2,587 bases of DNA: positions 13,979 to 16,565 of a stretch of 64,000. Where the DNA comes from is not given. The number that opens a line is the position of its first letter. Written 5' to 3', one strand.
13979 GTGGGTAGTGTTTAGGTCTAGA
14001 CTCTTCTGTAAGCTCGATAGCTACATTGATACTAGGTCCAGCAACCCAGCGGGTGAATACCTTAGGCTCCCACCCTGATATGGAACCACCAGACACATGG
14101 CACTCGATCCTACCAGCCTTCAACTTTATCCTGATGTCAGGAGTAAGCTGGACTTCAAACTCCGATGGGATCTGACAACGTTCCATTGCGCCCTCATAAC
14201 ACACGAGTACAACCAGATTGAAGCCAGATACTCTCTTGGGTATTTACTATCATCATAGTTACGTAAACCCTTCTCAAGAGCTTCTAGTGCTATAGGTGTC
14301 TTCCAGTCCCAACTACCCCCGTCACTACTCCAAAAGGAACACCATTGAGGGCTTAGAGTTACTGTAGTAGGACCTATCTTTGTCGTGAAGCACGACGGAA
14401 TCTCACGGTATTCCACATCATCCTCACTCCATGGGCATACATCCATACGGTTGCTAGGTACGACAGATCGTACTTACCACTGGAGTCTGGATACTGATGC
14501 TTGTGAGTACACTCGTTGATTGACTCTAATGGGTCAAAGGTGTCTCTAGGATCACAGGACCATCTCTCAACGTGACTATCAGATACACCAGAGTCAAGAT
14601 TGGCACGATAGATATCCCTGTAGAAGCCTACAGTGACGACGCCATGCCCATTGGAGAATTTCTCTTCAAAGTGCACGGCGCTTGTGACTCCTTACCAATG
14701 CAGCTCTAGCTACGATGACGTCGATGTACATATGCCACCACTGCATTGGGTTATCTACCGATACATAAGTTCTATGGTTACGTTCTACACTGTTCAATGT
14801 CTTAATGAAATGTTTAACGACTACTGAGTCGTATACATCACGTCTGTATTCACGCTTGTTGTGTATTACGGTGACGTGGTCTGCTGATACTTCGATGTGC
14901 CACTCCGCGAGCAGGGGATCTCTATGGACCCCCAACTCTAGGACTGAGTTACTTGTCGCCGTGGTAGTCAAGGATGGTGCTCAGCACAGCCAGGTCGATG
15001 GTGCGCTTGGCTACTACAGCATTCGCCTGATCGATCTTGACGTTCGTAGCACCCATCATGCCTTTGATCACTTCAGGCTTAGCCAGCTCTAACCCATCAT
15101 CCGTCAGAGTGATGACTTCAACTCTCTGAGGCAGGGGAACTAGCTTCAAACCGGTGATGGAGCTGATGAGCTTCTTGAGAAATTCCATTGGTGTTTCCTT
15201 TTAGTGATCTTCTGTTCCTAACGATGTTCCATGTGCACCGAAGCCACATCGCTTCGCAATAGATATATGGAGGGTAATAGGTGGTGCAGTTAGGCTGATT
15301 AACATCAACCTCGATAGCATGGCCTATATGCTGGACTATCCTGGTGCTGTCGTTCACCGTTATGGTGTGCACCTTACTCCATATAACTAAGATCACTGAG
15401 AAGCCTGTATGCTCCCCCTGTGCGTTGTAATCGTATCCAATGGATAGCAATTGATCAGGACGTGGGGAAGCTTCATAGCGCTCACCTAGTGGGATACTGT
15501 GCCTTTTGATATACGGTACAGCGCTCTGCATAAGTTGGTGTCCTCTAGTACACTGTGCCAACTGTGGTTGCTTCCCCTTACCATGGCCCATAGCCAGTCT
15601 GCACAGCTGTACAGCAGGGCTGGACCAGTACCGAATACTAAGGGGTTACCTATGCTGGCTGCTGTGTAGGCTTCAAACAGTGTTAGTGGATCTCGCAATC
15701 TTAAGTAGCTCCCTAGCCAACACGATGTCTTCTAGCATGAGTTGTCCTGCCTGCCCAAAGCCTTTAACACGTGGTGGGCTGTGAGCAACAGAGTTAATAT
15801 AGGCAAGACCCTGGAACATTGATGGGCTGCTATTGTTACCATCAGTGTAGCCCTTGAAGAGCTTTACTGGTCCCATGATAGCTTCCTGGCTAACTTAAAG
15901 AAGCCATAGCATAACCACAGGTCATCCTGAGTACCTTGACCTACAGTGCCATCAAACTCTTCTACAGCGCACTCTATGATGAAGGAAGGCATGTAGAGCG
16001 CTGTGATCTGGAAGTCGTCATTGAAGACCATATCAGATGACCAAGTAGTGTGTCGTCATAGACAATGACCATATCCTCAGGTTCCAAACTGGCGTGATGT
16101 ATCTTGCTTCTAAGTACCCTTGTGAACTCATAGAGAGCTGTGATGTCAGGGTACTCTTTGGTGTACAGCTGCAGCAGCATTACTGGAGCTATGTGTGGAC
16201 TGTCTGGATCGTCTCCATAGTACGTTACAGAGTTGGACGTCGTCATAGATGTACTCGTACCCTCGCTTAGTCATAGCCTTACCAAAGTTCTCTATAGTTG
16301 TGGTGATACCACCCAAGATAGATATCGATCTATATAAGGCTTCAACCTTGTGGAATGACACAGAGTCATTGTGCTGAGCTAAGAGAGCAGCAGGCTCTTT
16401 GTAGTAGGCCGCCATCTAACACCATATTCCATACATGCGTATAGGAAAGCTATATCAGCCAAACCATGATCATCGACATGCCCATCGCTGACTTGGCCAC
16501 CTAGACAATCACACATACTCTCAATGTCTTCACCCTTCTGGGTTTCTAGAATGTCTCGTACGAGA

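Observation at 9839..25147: Tandem array of more than 40 paralogous small genes sharing a C-terminal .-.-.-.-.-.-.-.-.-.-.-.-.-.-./R motif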

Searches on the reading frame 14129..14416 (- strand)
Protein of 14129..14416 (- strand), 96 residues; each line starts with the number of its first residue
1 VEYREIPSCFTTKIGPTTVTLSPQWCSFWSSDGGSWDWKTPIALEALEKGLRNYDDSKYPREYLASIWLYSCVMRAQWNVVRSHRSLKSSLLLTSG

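Call 74: predict_structure(alignment_id=A3)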
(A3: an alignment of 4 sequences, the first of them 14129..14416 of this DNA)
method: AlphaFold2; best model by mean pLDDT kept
length: 96 residues; sequences in the alignment: 4
mean_pLDDT: 62.5   pTM: 0.36
mean pLDDT of the five models: 62.5, 59.8, 50.2, 49.6, 48.8
residues with pLDDT >= 90: 0; 70-90: 25; 50-70: 60; < 50: 11
segments of 3 or more residues with pLDDT < 50: 1-6, 39-42
pLDDT, mean of each block of 10 residues (from residue 1): 49 72 67 58 56 62 68 73 63 52
secondary structure, 60 per line:
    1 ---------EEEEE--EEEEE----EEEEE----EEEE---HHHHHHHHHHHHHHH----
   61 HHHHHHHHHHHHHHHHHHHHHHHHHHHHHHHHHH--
elements in order: E10-14 E17-21 E26-30 E35-38 H42-56 H61-94

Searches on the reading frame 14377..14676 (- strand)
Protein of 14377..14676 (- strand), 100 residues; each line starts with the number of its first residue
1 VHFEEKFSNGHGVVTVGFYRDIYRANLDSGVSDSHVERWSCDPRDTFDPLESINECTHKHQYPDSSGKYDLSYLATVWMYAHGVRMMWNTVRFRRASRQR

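Call 43: search_dna_similar(query=window:14377-14676:-, collection=phages, mode=protein, max_evalue=1, max_rows=10)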
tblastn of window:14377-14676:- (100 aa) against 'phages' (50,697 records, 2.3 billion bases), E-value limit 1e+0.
No match.

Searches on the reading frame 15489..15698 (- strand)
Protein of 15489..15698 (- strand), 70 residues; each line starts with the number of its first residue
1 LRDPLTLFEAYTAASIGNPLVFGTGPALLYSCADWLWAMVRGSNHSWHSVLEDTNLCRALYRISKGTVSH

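Call 23: find_homologous_proteins(query=A2, max_evalue=0.01)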
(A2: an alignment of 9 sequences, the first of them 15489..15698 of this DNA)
Query A2 (9 sequences) (70 aa, profile of the alignment): 5 proteins with E <= 0.01 among 118 candidates.
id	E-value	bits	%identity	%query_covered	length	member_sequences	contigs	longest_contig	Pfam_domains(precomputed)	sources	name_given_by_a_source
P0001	1.2e-18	85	29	30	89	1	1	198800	-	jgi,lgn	-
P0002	1.2e-16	78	-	-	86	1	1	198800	-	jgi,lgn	-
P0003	1.1e-12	65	48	39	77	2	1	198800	-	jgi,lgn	-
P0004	1.3e-12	65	33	91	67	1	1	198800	-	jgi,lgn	-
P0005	3.3e-9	54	30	83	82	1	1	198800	-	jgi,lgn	-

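Call 30: predict_structure(alignment_id=A2)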
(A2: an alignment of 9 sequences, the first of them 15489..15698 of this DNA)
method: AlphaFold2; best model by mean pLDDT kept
length: 70 residues; sequences in the alignment: 9
mean_pLDDT: 69.0   pTM: 0.37
mean pLDDT of the five models: 69.0, 67.0, 65.3, 65.2, 64.9
residues with pLDDT >= 90: 0; 70-90: 34; 50-70: 35; < 50: 1
segments of 3 or more residues with pLDDT < 50: none
pLDDT, mean of each block of 10 residues (from residue 1): 66 61 62 74 70 82 69
secondary structure, 60 per line:
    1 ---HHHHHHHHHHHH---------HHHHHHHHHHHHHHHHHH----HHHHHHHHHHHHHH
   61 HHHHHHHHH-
elements in order: H4-15 H25-42 H47-69

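Call 33: fold_search(model_id=the predicted structure, library=viral)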
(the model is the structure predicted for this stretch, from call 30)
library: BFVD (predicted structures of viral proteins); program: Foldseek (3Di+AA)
matches with E <= 10: 27; with E <= 0.001: 0
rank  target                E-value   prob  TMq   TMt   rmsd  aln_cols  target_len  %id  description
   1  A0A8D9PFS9            2.9e+00  0.35  0.55  0.41   4.3        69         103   17  (no name in the UniProt tables at hand)
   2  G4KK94                3.1e+00  0.30  0.53  0.46   3.9        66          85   14  (no name in the UniProt tables at hand)
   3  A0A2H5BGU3            3.7e+00  0.14  0.40  0.37   9.8        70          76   10  Uncharacterized protein [Vibrio phage Ceto]
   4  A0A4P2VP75            3.9e+00  0.23  0.56  0.41   4.2        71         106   15  (no name in the UniProt tables at hand)
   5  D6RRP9                3.9e+00  0.18  0.49  0.49   4.7        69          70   14  Uncharacterized protein [Pseudomonas phage KPP10]
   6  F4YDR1                4.2e+00  0.12  0.42  0.35   5.3        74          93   15  Uncharacterized protein [Pseudomonas phage JG004]
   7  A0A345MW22            4.4e+00  0.38  0.67  0.44   3.1        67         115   18  (no name in the UniProt tables at hand)
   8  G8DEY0                5.6e+00  0.11  0.44  0.42   5.1        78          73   12  (no name in the UniProt tables at hand)
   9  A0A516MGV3            6.0e+00  0.11  0.42  0.31   5.6        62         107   16  (no name in the UniProt tables at hand)
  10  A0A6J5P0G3            6.7e+00  0.15  0.51  0.25   4.9        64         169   17  Uncharacterized protein [uncultured Caudovirales phage]
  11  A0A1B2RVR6            6.7e+00  0.06  0.33  0.21   6.6        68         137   18  Uncharacterized protein [Lymphocystis disease virus 3]
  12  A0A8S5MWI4            7.2e+00  0.09  0.43  0.29   7.9        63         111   17  Uncharacterized protein [Siphoviridae sp. ctsBB38]
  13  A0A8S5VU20            7.2e+00  0.08  0.38  0.39   7.4        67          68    4  Uncharacterized protein [Ackermannviridae sp.]
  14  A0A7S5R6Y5            7.2e+00  0.03  0.27  0.24   8.5        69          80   13  (no name in the UniProt tables at hand)
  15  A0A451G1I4            7.6e+00  0.06  0.35  0.09   6.2        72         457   17  Uncharacterized protein [Tilapia lake virus]
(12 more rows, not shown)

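Call 39: search_protein_representatives(alignment_id=A2)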
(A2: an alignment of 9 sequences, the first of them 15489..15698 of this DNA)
Query: 9 sequences, 83 profile positions. Proteins with E-value up to 0.001 (for the whole library): 8; up to 1e-10: 6; up to 1e-30: 0. The best 8 are listed.
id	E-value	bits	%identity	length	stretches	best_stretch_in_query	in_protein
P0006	1.9e-21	92.0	-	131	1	1-71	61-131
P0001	3.9e-19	84.6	-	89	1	2-83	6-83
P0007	1.3e-17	79.6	-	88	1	2-83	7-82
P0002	3.8e-17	78.2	-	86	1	1-83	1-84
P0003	3.6e-13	65.4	-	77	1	12-81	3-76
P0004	4.2e-13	65.2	-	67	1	1-76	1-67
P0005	1.0e-09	54.4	-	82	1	12-82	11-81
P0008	5.3e-09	52.1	-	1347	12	54-74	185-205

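Call 40: search_solved_structures(query=A2, max_evalue=10)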
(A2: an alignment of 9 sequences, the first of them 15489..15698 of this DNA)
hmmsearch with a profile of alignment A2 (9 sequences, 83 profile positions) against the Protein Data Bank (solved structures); distinct sequences matched with E-value up to 10: 3.
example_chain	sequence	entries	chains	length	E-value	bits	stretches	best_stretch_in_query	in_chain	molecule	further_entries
4xs1_A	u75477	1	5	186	0.63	13.4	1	26-73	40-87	Alkyl hydroperoxide reductase subunit C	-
4xts_A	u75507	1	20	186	1.3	12.3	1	26-73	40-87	Alkyl hydroperoxide reductase subunit C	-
3lkd_A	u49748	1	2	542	1.6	12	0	21-46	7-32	Type I restriction-modification system methyltransferase subunit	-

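Call 76: fold_search(model_id=the predicted structure, library=pdb)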
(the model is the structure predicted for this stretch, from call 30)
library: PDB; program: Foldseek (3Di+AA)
matches with E <= 10: 11; with E <= 0.001: 0
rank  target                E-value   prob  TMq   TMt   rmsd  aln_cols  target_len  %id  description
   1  2w0f_C                4.8e+00  0.06  0.29  0.21  12.0        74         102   16  Potassium Channel KcsA-Fab Complex with Tetraoctylammonium (released 2009-11-17)
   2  8qdv_E                6.0e+00  0.11  0.41  0.18   5.9        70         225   17  Structure of 14-3-3 zeta delta C with the bivalent tau-pS214-pS324 peptide (released 2024-09-11)
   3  5kqj_MODEL_1_A        6.8e+00  0.09  0.38  0.19   5.7        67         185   16  Solution Structure of Antibiotic-Resistance Factor ANT(2'')-Ia Reveals Substrate-Regulated Conformation Dynami (released 2017-07-12)
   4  5cwm                  8.2e+00  0.09  0.45  0.19   6.0        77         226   19  Crystal structure of de novo designed helical repeat protein DHR64 (released 2015-12-16)
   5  7pwz_A                9.2e+00  0.08  0.42  0.19   4.8        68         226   18  Crystal structure of 14-3-3 sigma in complex with a C-terminal Estrogen Receptoralpha phosphopeptide, stabilised by Py (released 2022-12-21)
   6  2c1j_A                9.2e+00  0.08  0.39  0.17   5.6        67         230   15  Molecular basis for the recognition of phosphorylated and phosphoacetylated histone H3 by 14-3-3 (released 2005-11-02)
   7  6qzr_F                9.2e+00  0.07  0.40  0.17   5.4        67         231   16  14-3-3 sigma in complex with FOXO1 pT24 peptide (released 2019-07-31)
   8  3erm_D                9.2e+00  0.03  0.24  0.25   8.2        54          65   20  The crystal structure of a conserved protein with unknown function from Pseudomonas syringae pv. tomato str. DC3000 (released 2008-10-21)
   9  6gzc_D                9.8e+00  0.12  0.51  0.48   3.8        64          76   11  heterotetrameric katanin p60:p80 complex (released 2019-08-07)
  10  6gzc_B                9.8e+00  0.12  0.50  0.47   3.9        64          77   11  heterotetrameric katanin p60:p80 complex (released 2019-08-07)
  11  8eq8_B                9.8e+00  0.08  0.45  0.18   5.9        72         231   15  The crystal structure of 14-3-3 Beta containing 3-nitrotyrosine at position Y130 (released 2023-01-25)

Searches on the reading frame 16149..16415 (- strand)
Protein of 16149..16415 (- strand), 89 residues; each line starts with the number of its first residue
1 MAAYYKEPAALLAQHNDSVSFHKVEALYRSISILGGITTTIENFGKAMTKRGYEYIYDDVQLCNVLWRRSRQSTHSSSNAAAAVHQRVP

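Call 42: search_dna_similar(query=window:16149-16415:-, collection=phages, mode=protein, max_evalue=1, max_rows=10)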
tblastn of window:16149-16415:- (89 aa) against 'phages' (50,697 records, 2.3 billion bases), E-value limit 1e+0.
No match.
